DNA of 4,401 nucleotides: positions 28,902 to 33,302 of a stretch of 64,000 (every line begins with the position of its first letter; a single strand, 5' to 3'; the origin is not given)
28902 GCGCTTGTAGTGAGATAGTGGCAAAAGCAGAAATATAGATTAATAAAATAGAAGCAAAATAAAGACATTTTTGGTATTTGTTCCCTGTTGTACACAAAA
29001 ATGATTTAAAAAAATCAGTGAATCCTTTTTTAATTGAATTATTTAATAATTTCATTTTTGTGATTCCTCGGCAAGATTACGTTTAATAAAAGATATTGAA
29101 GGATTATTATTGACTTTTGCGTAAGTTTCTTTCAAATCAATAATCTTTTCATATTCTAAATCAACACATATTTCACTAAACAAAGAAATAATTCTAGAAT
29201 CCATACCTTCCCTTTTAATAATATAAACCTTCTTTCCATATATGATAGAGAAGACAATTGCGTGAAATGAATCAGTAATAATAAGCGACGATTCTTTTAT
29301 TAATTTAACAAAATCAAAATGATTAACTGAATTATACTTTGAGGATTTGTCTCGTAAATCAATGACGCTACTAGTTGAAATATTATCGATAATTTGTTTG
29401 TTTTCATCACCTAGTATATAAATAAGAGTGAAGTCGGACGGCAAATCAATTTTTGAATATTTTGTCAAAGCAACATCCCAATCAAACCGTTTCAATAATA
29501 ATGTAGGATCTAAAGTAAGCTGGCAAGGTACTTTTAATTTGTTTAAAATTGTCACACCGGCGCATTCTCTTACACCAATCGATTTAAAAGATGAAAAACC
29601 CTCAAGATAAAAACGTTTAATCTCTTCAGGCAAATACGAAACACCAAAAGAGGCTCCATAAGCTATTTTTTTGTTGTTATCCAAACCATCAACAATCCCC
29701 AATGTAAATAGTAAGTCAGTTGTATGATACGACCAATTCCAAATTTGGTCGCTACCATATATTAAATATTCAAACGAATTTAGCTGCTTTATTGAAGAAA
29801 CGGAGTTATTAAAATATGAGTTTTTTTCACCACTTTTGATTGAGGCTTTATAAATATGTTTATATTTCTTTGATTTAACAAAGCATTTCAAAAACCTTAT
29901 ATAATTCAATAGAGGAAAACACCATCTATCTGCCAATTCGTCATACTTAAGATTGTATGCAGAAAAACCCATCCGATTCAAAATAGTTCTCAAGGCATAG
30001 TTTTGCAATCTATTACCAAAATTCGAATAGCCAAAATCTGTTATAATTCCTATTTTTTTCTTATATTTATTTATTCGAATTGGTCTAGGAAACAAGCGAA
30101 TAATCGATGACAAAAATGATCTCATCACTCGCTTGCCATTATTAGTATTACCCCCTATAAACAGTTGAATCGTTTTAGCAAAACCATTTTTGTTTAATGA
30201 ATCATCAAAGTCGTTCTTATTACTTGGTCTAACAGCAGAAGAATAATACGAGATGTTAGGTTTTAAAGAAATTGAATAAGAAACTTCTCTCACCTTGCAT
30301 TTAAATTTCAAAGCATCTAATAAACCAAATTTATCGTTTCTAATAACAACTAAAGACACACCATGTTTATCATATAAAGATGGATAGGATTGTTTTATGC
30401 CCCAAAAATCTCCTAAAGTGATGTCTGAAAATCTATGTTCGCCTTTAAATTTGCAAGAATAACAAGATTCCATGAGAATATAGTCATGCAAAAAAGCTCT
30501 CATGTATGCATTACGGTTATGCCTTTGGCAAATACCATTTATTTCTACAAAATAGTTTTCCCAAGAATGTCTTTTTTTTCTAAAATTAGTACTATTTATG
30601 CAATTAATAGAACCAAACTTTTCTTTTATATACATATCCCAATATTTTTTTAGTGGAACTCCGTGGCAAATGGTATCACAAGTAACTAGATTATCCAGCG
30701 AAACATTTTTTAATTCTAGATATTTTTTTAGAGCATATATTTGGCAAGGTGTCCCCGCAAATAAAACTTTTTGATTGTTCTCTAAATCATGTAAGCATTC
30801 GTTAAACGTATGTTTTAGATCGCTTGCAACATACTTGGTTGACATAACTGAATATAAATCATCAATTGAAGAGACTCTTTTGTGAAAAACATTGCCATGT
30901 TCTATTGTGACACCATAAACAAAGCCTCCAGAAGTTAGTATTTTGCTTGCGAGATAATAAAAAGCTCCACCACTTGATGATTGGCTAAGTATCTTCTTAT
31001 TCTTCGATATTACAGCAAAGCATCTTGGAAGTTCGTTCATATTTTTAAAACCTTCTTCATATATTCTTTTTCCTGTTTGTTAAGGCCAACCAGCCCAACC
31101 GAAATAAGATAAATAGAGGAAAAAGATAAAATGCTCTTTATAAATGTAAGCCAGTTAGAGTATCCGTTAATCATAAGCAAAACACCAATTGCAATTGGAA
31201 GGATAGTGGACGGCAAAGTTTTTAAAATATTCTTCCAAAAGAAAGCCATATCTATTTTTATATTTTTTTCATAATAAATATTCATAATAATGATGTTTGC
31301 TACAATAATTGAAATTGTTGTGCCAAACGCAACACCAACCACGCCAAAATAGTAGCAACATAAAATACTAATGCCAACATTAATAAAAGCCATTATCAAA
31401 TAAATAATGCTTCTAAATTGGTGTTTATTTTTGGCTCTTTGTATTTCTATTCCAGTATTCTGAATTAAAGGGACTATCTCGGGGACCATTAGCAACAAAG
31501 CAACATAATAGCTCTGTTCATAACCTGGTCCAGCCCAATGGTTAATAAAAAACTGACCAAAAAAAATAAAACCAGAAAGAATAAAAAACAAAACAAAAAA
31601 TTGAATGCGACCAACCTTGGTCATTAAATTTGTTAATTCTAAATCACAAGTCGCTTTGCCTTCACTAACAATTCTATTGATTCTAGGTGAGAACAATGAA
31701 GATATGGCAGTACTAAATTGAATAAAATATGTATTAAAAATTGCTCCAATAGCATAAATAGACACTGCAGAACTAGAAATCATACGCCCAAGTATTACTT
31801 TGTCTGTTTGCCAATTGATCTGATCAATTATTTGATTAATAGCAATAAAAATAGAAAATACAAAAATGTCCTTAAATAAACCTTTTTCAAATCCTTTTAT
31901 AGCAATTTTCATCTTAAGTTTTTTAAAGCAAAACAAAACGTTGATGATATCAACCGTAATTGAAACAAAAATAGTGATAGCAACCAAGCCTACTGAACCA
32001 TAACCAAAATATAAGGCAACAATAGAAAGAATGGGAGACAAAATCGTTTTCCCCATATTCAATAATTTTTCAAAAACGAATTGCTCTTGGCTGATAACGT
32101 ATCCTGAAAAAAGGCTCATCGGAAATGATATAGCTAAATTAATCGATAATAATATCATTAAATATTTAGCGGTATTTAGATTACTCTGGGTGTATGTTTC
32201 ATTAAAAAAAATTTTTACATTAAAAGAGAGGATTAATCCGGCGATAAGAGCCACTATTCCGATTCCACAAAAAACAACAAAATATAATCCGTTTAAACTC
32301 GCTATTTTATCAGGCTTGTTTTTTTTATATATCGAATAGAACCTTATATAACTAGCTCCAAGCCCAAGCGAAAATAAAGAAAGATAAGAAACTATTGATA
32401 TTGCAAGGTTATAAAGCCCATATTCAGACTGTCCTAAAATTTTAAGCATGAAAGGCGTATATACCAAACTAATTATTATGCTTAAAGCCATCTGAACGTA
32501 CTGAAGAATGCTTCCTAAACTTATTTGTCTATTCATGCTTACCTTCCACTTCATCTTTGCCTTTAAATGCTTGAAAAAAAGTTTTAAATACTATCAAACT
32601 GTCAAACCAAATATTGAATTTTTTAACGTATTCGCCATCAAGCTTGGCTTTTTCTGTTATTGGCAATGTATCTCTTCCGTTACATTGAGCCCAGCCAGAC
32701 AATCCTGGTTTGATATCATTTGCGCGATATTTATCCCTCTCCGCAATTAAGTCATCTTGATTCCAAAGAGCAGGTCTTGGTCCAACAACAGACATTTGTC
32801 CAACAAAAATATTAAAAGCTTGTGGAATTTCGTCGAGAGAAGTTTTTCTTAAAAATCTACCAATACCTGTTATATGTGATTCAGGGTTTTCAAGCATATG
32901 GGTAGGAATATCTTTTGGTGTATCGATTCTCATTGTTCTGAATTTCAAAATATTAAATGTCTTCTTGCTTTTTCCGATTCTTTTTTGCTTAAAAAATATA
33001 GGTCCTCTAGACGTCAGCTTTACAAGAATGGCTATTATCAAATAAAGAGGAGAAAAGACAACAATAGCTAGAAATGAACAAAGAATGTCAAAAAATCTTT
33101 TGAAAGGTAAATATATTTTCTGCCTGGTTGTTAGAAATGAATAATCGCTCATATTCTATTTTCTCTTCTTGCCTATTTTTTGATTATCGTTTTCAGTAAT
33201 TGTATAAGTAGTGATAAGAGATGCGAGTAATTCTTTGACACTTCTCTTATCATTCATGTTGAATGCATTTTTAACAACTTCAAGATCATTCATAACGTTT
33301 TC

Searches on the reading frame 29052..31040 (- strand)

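Call 90: search_protein_families(library=pfam, proteins=[window:29052-31040:-], max_evalue=0.001)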
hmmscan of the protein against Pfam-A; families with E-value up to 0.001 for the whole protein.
window:29052-31040:- (662 aa): 2 families
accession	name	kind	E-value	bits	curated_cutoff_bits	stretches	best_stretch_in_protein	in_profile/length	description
PF04230.19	PS_pyruv_trans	-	5.8e-27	95.8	25.3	1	340-608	1-276/280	Polysaccharide pyruvyl transferase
PF04432.18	FrhB_FdhB_C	-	5.8e-19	68.9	23.3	1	90-237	2-128/150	Coenzyme F420 hydrogenase/dehydrogenase, beta subunit C terminus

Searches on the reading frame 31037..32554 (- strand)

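Call 90: search_protein_families(library=pfam, proteins=[window:31037-32554:-], max_evalue=0.001)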
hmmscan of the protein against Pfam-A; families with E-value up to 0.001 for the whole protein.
window:31037-32554:- (505 aa): 3 families
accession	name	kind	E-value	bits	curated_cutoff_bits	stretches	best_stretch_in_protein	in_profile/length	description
PF01943.22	Polysacc_synt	-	1.6e-12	47.8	28.2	1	24-272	14-249/274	Polysaccharide biosynthesis protein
PF13440.11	Polysacc_synt_3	-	4.4e-11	43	23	1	38-342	4-285/293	Polysaccharide biosynthesis protein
PF03023.19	MurJ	-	0.0005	19.2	27.4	0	383-472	355-444/451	Lipid II flippase MurJ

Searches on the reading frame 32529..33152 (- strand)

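Call 90: search_protein_families(library=pfam, proteins=[window:32529-33152:-], max_evalue=0.001)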
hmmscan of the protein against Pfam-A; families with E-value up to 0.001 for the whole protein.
window:32529-33152:- (207 aa): 1 family
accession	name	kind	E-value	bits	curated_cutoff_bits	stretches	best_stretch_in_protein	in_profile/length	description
PF02397.22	Bac_transf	-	3.5e-60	203.1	27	1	18-196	1-178/179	Bacterial sugar transferase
